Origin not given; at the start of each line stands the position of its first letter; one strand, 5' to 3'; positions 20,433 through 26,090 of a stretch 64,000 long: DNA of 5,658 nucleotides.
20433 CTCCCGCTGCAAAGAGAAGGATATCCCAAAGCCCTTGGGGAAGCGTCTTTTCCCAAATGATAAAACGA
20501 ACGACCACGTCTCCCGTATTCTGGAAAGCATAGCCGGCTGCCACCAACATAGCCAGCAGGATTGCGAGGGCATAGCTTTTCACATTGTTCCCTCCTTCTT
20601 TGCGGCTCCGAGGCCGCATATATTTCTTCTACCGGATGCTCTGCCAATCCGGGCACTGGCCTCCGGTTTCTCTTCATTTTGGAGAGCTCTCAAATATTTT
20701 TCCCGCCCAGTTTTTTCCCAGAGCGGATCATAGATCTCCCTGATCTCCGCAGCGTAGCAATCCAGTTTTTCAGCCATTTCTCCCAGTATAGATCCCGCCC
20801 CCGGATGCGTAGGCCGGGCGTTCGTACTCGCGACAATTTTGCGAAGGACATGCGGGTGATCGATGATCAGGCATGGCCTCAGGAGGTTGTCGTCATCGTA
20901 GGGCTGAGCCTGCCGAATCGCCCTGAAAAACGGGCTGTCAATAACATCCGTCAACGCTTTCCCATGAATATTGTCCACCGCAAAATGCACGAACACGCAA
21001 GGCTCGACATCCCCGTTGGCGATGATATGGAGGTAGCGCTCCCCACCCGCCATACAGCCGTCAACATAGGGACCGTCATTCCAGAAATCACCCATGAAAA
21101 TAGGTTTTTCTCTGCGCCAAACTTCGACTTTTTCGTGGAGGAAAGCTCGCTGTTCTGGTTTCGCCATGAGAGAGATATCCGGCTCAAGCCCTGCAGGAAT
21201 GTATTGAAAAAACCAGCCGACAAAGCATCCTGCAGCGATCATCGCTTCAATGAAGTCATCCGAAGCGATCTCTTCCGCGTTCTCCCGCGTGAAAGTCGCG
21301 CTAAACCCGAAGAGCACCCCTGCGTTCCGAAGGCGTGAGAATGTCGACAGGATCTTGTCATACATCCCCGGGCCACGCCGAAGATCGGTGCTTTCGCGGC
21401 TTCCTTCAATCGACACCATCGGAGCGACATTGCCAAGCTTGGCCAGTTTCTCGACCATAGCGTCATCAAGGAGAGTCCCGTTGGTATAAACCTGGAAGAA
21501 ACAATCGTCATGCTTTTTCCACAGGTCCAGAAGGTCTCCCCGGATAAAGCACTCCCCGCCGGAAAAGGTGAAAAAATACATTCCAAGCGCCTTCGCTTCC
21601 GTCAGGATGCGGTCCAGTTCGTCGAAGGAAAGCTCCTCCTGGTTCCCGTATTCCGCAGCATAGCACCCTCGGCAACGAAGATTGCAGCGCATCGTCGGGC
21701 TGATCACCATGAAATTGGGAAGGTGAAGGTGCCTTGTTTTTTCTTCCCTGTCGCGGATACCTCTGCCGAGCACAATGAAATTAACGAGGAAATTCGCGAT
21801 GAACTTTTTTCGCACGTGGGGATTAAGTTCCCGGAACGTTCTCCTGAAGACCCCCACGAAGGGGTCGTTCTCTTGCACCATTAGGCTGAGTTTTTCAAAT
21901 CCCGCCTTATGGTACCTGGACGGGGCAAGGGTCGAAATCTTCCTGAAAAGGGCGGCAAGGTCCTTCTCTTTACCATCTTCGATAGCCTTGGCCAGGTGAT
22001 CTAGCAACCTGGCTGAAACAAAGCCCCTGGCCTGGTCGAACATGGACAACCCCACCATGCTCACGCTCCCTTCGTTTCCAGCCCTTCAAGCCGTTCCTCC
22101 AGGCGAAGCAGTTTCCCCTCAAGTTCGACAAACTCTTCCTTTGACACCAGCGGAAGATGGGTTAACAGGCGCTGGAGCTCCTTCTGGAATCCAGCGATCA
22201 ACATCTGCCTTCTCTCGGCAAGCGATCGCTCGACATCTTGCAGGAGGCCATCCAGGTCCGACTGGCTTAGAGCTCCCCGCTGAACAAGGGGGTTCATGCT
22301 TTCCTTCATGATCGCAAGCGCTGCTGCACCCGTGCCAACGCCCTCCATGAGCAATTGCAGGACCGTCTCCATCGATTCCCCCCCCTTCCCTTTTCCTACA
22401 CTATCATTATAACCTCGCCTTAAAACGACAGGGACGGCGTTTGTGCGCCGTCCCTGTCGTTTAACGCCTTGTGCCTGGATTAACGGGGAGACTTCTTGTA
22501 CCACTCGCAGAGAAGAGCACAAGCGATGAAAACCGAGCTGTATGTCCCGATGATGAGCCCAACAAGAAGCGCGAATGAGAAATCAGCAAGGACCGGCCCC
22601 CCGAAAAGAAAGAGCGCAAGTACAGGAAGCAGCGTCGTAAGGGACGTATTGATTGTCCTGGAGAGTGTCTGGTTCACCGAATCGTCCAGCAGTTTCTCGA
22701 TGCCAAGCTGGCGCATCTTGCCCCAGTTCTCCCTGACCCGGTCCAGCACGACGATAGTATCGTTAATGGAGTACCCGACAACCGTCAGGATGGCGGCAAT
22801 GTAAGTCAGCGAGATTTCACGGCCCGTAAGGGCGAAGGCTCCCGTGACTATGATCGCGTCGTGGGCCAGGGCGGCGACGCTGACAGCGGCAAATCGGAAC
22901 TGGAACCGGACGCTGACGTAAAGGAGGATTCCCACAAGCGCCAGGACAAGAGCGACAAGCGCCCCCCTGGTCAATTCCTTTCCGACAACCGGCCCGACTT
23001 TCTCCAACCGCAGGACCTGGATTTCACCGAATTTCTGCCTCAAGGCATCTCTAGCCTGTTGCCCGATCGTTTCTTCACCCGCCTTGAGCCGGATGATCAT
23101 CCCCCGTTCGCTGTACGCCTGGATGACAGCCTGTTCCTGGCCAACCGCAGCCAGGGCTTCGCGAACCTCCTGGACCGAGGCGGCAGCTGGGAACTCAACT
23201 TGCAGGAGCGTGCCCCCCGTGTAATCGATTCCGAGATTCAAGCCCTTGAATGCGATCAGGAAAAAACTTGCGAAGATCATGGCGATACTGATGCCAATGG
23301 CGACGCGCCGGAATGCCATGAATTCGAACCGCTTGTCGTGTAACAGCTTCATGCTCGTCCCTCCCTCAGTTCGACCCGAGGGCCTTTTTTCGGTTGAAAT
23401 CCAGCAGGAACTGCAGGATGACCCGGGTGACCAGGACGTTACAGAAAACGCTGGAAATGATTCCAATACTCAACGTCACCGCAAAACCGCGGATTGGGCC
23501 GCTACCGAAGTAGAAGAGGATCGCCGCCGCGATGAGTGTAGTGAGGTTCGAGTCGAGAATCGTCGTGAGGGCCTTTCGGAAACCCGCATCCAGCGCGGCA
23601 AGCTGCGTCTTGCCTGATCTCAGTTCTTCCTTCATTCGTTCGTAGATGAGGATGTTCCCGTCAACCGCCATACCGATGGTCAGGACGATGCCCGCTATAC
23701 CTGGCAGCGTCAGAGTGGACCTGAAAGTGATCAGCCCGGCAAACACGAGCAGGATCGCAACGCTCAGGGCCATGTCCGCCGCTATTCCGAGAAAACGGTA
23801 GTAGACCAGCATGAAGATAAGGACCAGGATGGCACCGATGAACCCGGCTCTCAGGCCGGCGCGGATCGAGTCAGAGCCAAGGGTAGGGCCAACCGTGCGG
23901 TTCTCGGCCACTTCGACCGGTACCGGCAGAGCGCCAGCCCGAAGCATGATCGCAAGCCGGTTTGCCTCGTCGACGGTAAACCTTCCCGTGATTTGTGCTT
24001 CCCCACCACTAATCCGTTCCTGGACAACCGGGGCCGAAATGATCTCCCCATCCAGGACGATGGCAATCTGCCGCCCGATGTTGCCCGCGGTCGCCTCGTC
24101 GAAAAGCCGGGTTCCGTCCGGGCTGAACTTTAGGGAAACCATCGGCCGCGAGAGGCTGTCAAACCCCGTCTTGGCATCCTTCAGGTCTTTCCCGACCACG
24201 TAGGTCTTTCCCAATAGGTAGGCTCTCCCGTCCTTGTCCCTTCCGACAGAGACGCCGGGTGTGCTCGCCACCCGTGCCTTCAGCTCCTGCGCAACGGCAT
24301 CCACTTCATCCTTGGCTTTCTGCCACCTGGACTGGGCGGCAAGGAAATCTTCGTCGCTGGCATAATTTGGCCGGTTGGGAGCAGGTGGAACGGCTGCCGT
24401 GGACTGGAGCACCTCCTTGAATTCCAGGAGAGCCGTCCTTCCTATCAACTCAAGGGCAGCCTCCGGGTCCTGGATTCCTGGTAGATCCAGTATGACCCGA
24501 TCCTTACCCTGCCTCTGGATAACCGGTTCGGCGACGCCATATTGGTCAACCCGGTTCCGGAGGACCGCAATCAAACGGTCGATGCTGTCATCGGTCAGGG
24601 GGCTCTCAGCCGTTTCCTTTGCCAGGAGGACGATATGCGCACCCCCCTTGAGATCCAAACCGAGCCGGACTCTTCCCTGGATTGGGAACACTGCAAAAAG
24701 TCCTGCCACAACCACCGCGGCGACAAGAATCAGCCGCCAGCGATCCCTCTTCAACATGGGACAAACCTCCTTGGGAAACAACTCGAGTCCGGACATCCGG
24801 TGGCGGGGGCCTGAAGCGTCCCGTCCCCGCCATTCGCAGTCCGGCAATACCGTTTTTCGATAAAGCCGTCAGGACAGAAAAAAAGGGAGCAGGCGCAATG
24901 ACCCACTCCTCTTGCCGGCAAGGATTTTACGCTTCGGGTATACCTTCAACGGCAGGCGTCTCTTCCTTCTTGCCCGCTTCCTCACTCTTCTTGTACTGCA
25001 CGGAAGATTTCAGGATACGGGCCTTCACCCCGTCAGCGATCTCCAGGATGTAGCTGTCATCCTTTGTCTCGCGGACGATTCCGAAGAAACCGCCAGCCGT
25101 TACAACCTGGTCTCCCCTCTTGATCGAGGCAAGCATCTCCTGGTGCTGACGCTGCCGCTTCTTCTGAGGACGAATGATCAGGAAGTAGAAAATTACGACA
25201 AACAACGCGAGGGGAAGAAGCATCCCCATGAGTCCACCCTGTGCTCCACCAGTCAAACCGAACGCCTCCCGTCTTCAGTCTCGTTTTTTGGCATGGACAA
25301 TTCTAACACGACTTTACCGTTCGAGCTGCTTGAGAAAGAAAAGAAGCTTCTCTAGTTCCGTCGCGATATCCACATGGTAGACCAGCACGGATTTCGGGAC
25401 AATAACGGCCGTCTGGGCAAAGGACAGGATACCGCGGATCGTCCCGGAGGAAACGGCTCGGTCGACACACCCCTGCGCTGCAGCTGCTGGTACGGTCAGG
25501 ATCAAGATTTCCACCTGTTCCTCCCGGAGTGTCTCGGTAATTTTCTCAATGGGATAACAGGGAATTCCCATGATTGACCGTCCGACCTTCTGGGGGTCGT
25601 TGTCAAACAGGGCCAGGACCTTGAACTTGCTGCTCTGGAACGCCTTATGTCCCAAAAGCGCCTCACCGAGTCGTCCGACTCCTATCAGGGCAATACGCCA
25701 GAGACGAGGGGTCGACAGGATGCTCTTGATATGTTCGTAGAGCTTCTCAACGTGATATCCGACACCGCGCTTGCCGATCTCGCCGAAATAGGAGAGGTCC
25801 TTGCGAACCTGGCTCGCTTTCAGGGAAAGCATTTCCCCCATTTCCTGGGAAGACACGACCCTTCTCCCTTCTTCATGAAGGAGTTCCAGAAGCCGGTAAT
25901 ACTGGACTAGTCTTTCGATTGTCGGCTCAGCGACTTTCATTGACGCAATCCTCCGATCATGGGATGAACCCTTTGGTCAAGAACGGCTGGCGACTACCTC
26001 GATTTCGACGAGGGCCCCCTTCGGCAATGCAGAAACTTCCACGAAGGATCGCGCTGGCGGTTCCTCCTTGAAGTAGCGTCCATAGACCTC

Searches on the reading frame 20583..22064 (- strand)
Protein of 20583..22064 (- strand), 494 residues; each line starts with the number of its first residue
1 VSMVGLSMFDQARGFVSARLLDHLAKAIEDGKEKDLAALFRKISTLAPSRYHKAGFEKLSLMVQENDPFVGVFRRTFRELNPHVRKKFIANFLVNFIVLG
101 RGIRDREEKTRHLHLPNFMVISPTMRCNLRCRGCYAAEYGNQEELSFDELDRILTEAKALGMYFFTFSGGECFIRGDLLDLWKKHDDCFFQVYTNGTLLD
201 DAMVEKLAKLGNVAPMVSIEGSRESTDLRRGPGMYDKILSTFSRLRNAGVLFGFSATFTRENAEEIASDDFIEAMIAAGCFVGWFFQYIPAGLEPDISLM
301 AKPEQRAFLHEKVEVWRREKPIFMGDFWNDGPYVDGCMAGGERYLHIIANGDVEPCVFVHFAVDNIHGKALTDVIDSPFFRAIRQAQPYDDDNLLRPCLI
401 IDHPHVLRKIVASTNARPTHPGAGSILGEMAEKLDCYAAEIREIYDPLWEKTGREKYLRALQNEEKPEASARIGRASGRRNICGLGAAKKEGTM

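Call 23: search_protein_families(library=pfam, proteins=[window:20583-22064:-], max_evalue=0.00001)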
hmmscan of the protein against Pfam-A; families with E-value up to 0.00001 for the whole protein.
window:20583-22064:- (494 aa): 2 families
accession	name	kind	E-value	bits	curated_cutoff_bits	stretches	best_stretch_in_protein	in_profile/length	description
PF04055.27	Radical_SAM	-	6.3e-21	75.7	29.5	1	121-266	1-159/166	Radical SAM superfamily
PF13186.11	SPASM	-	9.5e-06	26.3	21.5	0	337-387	1-55/67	Iron-sulfur cluster-binding domain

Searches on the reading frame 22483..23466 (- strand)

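Call 23: search_protein_families(library=pfam, proteins=[window:22483-23466:-], max_evalue=0.00001)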
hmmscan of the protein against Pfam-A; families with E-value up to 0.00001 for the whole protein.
window:22483-23466:- (328 aa): 2 families
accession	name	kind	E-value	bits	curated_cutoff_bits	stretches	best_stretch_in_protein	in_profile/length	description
PF02355.23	SecD_SecF_C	-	4.2e-69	232.2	20.5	1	140-324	4-188/189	Protein export membrane protein SecD/SecF, C-terminal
PF07549.19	Sec_GG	-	6.1e-09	35.6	20.3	1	69-92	1-24/28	SecD/SecF GG Motif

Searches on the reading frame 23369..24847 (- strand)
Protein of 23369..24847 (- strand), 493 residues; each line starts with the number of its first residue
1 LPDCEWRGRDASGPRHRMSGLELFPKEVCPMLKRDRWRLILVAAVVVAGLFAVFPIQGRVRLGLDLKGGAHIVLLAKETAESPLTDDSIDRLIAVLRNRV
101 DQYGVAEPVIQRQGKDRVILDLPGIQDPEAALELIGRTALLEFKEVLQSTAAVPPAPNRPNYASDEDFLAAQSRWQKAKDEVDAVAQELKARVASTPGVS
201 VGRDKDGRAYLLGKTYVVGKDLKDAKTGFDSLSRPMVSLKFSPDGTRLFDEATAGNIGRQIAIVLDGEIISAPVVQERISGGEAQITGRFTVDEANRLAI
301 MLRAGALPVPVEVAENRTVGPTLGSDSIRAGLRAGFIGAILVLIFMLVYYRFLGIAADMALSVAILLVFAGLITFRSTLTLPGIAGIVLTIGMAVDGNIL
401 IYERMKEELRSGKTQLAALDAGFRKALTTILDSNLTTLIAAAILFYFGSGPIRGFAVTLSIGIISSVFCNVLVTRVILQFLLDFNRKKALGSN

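Call 23: search_protein_families(library=pfam, proteins=[window:23369-24847:-], max_evalue=0.00001)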
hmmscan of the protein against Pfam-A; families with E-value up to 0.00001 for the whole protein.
window:23369-24847:- (493 aa): 5 families
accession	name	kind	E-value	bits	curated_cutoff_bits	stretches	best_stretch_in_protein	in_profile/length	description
PF22599.2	SecDF_P1_head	-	9.9e-37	125.8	27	1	205-309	8-114/114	SecDF, P1 head subdomain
PF21760.3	SecD_1st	-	1.2e-26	92.3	27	1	89-146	1-58/60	Protein translocase subunit SecDF, P1 domain, N-terminal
PF02355.23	SecD_SecF_C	-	4.7e-18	65.7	20.5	1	312-481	14-186/189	Protein export membrane protein SecD/SecF, C-terminal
PF00873.25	ACR_tran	-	6.9e-08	31.1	28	1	326-487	328-495/1021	AcrB/AcrD/AcrF family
PF03176.21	MMPL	-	5.2e-07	29.4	20.5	1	333-469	147-290/333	MMPL family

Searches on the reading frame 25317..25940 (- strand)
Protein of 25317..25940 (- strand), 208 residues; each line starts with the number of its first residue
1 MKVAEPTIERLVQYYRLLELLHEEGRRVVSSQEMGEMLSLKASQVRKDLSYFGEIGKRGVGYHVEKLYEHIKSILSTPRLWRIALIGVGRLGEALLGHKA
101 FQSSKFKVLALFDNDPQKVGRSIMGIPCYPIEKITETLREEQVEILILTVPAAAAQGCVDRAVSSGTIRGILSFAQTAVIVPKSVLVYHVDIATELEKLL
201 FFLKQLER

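Call 23: search_protein_families(library=pfam, proteins=[window:25317-25940:-], max_evalue=0.00001)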
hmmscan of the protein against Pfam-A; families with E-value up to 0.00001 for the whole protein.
window:25317-25940:- (208 aa): 2 families
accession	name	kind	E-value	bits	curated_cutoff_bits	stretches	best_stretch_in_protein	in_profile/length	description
PF06971.19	Put_DNA-bind_N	-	7.4e-19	68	27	1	2-50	1-49/49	Putative DNA-binding protein N-terminus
PF02629.25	CoA_binding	-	1.5e-17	64.5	22.3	1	81-176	4-96/97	CoA binding domain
